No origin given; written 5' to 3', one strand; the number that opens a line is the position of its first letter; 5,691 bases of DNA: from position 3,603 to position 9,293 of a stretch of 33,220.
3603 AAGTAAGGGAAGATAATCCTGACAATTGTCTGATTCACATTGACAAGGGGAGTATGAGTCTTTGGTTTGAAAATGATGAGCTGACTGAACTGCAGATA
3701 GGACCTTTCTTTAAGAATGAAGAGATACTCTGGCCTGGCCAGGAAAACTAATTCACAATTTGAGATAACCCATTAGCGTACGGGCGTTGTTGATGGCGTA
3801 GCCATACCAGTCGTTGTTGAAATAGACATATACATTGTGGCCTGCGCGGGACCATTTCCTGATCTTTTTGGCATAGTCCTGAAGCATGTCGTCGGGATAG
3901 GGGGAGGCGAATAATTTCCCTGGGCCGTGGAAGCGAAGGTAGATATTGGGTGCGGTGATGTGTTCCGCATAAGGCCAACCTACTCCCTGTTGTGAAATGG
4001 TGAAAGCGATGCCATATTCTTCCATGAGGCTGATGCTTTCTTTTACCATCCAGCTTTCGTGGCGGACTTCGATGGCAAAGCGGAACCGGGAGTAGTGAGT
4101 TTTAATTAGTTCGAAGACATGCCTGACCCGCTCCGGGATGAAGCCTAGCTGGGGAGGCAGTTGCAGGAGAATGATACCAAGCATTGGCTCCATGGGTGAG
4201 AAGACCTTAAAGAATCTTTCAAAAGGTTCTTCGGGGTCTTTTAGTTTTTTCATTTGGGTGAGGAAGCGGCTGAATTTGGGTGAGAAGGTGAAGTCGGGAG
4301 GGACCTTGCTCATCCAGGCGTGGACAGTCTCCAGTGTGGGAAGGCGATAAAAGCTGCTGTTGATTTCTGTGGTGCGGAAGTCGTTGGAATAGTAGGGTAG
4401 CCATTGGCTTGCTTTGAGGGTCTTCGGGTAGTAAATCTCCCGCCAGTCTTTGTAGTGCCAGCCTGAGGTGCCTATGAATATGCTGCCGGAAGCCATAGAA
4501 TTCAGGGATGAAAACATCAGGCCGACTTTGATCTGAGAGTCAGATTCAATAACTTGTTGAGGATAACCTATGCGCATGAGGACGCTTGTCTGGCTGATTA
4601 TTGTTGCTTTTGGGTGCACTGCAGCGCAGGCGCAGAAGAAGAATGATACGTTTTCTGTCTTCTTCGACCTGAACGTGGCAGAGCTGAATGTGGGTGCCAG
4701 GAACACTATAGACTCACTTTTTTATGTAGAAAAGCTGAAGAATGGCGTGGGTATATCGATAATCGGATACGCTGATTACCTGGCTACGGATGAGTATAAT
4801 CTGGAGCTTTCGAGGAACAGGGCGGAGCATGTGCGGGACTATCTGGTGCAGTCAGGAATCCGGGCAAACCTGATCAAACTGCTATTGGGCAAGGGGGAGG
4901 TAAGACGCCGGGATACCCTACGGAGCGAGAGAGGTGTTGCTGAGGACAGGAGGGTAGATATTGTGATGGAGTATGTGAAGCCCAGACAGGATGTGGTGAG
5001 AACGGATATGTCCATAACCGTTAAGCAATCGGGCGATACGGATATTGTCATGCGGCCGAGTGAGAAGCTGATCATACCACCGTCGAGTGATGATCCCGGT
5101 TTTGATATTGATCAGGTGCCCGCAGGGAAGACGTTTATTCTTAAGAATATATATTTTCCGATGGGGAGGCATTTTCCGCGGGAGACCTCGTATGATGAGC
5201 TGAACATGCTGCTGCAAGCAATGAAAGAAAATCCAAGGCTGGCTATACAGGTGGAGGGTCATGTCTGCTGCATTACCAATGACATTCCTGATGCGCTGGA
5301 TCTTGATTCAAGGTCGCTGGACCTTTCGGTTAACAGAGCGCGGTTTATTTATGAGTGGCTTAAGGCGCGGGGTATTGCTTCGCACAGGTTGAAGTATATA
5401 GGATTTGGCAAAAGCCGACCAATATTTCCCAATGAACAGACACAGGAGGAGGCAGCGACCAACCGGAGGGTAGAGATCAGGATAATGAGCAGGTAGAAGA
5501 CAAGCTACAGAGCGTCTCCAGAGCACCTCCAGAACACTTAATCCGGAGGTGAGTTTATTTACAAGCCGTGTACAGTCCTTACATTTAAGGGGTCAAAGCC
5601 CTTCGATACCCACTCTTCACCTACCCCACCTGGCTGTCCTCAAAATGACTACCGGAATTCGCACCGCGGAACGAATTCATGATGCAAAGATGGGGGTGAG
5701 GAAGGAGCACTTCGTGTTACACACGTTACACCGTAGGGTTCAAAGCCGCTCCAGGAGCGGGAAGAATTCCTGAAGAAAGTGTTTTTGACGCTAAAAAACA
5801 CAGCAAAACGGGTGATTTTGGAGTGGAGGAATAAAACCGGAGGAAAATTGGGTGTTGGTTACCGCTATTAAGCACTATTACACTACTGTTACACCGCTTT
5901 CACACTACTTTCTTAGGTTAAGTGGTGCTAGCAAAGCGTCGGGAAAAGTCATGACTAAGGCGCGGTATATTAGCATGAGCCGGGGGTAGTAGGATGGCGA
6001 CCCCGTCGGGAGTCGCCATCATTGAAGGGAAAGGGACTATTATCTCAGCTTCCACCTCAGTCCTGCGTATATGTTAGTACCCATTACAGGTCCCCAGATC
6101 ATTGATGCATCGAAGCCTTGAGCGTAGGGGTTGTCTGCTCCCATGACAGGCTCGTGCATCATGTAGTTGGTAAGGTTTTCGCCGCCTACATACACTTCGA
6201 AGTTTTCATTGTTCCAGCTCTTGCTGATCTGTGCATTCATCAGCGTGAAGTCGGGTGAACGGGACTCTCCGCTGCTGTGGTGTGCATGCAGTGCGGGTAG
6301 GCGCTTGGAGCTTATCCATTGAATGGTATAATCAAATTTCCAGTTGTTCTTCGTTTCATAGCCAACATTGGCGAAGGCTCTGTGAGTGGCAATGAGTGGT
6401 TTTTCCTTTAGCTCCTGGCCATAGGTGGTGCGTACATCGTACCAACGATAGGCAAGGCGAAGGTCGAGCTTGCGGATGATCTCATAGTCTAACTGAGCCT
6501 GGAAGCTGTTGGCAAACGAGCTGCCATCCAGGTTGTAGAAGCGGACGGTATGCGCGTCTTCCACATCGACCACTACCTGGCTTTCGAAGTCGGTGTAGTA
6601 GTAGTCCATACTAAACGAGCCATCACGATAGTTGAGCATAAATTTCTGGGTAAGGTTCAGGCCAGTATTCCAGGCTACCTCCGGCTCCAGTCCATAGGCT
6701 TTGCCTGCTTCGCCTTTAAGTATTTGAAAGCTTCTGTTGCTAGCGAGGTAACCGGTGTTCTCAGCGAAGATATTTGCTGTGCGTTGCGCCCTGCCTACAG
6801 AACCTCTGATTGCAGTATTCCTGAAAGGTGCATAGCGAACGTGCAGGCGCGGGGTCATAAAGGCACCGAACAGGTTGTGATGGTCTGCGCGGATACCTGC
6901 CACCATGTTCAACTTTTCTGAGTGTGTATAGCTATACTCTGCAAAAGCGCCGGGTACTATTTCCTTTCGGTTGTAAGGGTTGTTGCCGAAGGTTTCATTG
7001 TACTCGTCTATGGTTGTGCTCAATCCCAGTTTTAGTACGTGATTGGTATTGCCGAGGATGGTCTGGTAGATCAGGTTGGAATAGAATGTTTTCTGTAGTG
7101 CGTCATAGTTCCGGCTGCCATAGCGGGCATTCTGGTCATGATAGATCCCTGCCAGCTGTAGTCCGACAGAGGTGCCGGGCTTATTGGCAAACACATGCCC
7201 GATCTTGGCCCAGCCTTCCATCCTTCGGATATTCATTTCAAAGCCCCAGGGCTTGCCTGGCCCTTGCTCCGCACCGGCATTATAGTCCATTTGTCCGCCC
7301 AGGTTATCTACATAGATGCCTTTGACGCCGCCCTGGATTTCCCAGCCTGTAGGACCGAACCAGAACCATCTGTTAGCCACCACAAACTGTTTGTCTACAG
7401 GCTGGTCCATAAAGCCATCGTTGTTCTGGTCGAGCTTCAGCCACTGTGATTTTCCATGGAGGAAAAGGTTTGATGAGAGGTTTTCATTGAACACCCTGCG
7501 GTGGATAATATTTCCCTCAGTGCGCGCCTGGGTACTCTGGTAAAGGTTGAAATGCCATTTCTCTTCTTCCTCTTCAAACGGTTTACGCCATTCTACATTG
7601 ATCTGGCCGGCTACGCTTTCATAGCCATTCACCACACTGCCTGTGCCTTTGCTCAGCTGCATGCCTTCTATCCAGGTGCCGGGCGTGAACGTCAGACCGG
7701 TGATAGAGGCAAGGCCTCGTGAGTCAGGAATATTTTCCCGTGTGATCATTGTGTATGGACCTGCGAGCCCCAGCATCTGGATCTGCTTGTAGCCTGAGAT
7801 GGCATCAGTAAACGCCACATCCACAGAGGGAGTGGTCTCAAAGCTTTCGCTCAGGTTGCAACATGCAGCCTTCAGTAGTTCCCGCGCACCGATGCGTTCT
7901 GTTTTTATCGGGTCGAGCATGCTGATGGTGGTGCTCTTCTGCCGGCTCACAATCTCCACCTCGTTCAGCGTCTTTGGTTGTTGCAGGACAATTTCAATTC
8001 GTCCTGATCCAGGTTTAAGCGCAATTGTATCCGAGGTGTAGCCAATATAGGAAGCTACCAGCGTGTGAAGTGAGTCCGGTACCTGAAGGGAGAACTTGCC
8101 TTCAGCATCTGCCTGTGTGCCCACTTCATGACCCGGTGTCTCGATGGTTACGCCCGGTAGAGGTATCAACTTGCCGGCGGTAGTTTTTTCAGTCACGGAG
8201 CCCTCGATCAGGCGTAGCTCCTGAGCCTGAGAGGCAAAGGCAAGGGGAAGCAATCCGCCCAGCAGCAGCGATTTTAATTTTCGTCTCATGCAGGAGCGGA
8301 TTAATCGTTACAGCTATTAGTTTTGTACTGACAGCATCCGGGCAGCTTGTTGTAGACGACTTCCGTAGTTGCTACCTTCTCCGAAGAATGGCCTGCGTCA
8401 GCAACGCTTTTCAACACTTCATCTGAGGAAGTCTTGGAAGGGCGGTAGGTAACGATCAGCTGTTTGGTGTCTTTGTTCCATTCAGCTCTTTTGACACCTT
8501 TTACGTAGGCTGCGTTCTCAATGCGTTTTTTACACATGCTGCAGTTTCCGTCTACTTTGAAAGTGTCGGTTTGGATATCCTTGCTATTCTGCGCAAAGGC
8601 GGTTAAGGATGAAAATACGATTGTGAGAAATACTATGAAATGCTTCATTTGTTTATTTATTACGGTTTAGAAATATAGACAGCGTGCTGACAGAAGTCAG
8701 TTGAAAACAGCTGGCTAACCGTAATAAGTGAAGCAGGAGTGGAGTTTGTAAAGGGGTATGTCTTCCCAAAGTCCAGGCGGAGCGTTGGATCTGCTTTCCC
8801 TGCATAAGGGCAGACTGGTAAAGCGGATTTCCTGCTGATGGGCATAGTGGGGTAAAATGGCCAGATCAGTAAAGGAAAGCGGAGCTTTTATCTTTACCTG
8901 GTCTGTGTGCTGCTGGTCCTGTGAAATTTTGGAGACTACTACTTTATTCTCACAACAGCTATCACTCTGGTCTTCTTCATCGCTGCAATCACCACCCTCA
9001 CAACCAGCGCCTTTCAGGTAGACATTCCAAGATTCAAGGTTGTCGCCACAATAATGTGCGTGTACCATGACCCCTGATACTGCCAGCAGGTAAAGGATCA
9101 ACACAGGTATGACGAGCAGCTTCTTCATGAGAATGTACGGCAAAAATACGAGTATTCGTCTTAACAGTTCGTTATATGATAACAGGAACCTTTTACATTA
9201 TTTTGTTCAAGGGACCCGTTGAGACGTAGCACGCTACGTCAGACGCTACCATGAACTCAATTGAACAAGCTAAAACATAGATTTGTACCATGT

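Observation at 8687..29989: Five perfect TGAC-N4-GTCA palindromes, all in promoter-bearing spacers: candidate regulon of the resident Crp/Fnr protein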

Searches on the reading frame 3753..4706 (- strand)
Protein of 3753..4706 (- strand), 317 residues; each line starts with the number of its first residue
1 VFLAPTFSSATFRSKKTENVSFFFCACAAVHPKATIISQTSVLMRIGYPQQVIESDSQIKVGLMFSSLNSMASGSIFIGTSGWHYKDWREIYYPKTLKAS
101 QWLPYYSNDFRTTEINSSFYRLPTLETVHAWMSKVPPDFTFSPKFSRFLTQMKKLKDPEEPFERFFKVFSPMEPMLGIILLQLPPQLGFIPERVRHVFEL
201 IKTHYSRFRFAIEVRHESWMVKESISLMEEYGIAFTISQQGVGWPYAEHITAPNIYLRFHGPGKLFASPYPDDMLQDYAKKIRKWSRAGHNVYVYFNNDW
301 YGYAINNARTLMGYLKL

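Call 13: search_protein_families(library=pfam, proteins=[window:3753-4706:-])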
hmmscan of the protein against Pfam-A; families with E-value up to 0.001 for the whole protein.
window:3753-4706:- (317 aa): 1 family
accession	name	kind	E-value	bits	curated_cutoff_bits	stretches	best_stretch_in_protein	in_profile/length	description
PF01904.24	DUF72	-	2e-64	218.1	25.3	1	93-312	1-215/217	Protein of unknown function DUF72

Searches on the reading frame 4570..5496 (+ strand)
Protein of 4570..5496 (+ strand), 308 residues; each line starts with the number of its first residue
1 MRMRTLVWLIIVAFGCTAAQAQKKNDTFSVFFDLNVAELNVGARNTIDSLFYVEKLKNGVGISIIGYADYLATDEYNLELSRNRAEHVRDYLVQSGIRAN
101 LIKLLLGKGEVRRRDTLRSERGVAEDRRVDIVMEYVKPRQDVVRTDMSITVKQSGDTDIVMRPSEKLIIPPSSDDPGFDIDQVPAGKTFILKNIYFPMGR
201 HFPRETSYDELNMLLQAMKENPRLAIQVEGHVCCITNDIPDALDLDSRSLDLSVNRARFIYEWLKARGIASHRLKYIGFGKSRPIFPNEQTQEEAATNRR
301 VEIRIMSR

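Call 13: search_protein_families(library=pfam, proteins=[window:4570-5496:+])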
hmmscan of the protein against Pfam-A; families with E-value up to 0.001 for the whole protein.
window:4570-5496:+ (308 aa): 1 family
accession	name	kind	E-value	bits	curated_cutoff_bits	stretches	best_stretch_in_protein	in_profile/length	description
PF00691.25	OmpA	-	1.3e-23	83.6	27.2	2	31-118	1-89/98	OmpA family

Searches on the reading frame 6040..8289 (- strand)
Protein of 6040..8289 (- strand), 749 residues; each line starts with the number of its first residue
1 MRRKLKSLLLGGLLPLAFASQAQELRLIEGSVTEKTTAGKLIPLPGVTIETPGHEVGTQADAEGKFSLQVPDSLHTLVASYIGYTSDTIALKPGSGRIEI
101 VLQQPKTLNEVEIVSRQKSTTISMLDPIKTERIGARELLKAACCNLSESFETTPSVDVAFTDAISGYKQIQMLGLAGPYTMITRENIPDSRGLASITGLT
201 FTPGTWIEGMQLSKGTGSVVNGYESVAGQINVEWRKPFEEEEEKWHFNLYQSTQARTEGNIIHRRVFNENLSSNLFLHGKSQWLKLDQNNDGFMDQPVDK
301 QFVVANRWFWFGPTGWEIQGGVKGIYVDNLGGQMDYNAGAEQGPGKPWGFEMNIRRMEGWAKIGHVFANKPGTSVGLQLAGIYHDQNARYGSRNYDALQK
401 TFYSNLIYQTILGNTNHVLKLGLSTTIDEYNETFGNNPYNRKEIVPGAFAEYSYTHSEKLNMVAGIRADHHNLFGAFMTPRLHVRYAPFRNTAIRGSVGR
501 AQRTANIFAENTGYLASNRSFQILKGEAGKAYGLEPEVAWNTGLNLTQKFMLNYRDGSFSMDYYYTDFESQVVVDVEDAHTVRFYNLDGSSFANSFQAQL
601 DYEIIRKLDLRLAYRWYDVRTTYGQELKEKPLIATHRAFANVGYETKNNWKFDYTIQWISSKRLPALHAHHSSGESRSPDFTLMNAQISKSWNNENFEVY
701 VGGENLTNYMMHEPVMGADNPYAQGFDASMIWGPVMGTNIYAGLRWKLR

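Call 11: search_protein_families(library=pfam, proteins=[window:6040-8289:-])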
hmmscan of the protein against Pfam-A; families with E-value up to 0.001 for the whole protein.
window:6040-8289:- (749 aa): 4 families
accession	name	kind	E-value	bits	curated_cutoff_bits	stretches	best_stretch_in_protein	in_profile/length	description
PF00593.30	TonB_dep_Rec_b-barrel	-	5.8e-22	79.6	27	1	300-706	38-436/436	TonB dependent receptor-like, beta-barrel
PF13715.12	CarbopepD_reg_2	-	2.3e-12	47.2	32.2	1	28-111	1-86/88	CarboxypepD_reg-like domain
PF13620.12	CarboxypepD_reg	-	8.5e-07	29.7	32.3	1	28-94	2-72/82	Carboxypeptidase regulatory-like domain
PF07715.20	Plug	-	0.00024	22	23.9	1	130-228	9-106/107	TonB-dependent Receptor Plug Domain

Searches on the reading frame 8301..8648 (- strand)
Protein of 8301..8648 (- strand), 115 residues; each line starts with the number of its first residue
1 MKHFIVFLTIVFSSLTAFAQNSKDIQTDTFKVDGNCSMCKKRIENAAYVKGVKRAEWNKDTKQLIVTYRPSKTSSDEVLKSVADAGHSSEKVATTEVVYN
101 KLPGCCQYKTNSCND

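Call 11: search_protein_families(library=pfam, proteins=[window:8301-8648:-])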
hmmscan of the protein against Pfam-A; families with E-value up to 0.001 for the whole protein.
window:8301-8648:- (115 aa): 1 family
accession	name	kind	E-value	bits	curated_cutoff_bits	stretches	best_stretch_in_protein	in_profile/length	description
PF00403.32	HMA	-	0.00023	21.9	24.8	1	29-87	1-61/62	Heavy-metal-associated domain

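Call 47: find_homologous_proteins(query=window:8301-8648:-)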
Query window:8301-8648:- (115 aa): 115 proteins with E <= 0.001 among 116 candidates.
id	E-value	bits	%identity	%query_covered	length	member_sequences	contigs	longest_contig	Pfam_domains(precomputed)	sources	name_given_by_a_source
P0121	1.2e-70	252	100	100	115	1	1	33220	-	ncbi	-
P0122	1.1e-47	179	71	99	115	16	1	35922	-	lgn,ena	-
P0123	2.1e-47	178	73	85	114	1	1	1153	-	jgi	jgi:copper chaperone CopZ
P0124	6.0e-47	176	71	98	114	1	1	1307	PF00403.33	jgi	-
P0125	2.0e-45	171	68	100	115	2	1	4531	-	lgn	-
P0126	3.1e-45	171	68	100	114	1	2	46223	PF00403.33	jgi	jgi:periplasmic mercuric ion binding protein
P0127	4.4e-45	170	66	99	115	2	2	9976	-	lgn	-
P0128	2.0e-44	168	66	100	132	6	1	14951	PF00403.33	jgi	-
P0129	2.9e-44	168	70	100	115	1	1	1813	-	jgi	jgi:periplasmic mercuric ion binding protein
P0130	4.8e-44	167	66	99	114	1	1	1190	-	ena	-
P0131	7.0e-44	166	66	99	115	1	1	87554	-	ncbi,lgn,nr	ncbi:MAG: ATPase [Sphingobacteriales bacterium]|nr:MAG: ATPase [Sphingobacteriales bacterium]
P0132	7.7e-44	166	67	99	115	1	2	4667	PF00403.33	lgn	-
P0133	1.2e-43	166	64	99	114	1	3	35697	PF00403.33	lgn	-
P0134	1.3e-43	165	67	100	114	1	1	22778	-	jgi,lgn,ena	-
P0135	1.4e-43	165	65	99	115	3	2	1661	PF00403.33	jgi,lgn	jgi:copper chaperone CopZ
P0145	3.5e-42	161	63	100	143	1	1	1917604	PF00403.33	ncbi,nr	ncbi:hypothetical protein CAP35_07280 [Chitinophagaceae bacterium IBVUCB1]|nr:hypothetical protein C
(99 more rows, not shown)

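Call 48: find_encoding_contigs(protein=P0122, flank=4000, max_places=1)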
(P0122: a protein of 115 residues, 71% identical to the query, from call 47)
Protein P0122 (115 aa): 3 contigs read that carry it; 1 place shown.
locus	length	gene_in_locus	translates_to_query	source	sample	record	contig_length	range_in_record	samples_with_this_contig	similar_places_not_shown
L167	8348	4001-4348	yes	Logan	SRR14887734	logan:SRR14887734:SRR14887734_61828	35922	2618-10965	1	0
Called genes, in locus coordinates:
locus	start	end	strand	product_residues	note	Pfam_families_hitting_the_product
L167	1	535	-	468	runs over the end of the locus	PF02878:PGM_PMM_I, PF02879:PGM_PMM_II, PF02880:PGM_PMM_III, PF00408:PGM_PMM_IV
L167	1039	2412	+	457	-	PF00171:Aldedh, PF05893:LuxC (weak)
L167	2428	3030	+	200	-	PF00657:Lipase_GDSL, PF13472:Lipase_GDSL_2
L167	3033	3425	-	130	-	PF22636:FlK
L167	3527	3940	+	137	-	PF26622:DUF8199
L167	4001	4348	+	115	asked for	-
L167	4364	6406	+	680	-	PF07715:Plug (faint), PF00593:TonB_dep_Rec_b-barrel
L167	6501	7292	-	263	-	PF01113:DapB_N, PF05173:DapB_C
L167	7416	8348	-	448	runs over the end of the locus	PF00654:Voltage_CLC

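Call 49: find_encoding_contigs(protein=P0126, flank=4000, max_places=1)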
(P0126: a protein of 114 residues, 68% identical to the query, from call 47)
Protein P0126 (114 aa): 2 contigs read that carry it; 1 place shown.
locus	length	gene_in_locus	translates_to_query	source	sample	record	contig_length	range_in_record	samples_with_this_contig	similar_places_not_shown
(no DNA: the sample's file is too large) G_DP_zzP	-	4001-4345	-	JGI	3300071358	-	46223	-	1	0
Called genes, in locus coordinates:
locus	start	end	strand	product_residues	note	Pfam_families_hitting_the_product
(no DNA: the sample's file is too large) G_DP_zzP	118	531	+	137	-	PF01575:MaoC_dehydratas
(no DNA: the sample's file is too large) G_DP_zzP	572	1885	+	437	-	PF00270:DEAD, PF04851:ResIII, PF00271:Helicase_C, PF03880:DbpA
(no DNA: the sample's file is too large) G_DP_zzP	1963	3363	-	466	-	PF00206:Lyase_1, PF10415:FumaraseC_C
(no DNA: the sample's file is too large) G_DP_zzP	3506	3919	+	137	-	PF26622:DUF8199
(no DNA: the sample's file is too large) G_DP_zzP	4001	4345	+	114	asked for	PF00403:HMA (faint)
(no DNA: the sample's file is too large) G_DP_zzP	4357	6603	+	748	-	PF13620:CarboxypepD_reg (weak), PF13715:CarbopepD_reg_2, PF00593:TonB_dep_Rec_b-barrel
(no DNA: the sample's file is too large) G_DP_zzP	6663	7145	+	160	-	PF03061:4HBT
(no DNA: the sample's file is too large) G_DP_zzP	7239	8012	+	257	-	PF00535:Glycos_transf_2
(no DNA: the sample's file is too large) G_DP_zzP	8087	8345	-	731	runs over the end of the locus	PF03030:H_PPase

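Call 50: find_encoding_contigs(protein=P0131, flank=4000, max_places=1)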
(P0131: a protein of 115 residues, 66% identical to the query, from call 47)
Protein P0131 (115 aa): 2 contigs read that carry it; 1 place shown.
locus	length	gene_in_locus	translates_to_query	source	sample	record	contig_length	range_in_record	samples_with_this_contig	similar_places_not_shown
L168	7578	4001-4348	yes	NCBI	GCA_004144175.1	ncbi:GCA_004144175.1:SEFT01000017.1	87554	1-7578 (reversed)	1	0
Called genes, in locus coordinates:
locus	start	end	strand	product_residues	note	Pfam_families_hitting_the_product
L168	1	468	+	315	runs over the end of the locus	PF00491:Arginase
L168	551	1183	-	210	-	PF04463:2-thiour_desulf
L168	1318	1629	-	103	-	-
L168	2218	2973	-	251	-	PF10677:DUF2490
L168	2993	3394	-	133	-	PF22636:FlK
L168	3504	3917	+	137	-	PF26622:DUF8199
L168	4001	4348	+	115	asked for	-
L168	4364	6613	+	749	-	PF13620:CarboxypepD_reg, PF13715:CarbopepD_reg_2, PF00593:TonB_dep_Rec_b-barrel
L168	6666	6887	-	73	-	PF19124:DUF5808 (weak)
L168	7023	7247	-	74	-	PF19124:DUF5808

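Call 51: find_encoding_contigs(protein=P0145, flank=4000, max_places=1)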
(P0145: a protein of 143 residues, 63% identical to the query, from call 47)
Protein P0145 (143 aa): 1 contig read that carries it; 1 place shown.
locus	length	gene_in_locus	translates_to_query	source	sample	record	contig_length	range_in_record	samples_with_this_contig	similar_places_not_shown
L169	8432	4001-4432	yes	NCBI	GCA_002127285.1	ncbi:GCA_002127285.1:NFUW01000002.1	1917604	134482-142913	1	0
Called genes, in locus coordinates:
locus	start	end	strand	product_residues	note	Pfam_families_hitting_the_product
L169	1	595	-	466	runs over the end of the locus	PF02878:PGM_PMM_I, PF02879:PGM_PMM_II, PF02880:PGM_PMM_III, PF00408:PGM_PMM_IV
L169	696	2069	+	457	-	PF00171:Aldedh, PF05893:LuxC (weak)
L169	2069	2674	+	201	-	PF00657:Lipase_GDSL, PF13472:Lipase_GDSL_2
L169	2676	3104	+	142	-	-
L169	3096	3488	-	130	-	PF22636:FlK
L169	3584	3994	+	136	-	PF26622:DUF8199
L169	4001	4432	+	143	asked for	PF00403:HMA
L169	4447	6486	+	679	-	PF00593:TonB_dep_Rec_b-barrel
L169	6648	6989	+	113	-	PF04237:YjbR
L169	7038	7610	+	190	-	PF00027:cNMP_binding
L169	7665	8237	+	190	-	PF10604:Polyketide_cyc2, PF03364:Polyketide_cyc (weak)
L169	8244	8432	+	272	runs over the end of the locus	PF00106:adh_short, PF08659:KR, PF13561:adh_short_C2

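Call 76: find_encoding_contigs(protein=P0236, flank=1500, max_places=2)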
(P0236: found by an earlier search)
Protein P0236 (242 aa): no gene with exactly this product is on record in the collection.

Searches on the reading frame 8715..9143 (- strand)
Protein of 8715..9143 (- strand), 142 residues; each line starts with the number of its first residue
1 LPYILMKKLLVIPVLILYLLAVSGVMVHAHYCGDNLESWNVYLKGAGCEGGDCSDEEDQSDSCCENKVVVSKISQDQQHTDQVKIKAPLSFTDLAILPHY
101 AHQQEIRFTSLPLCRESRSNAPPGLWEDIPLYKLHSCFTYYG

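Call 11: search_protein_families(library=pfam, proteins=[window:8715-9143:-])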
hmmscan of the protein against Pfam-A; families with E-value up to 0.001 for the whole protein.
window:8715-9143:- (142 aa): 0 families

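Call 55: search_protein_families(library=ncbifam, proteins=[window:8715-9143:-], max_evalue=0.00001)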
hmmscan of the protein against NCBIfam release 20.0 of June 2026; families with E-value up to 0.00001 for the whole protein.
window:8715-9143:- (142 aa): 1 family
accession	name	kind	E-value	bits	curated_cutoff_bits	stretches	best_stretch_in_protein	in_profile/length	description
NF047658.1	HYC_CC_PP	subfamily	1e-12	48.6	28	1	16-128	10-124/131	HYC_CC_PP family protein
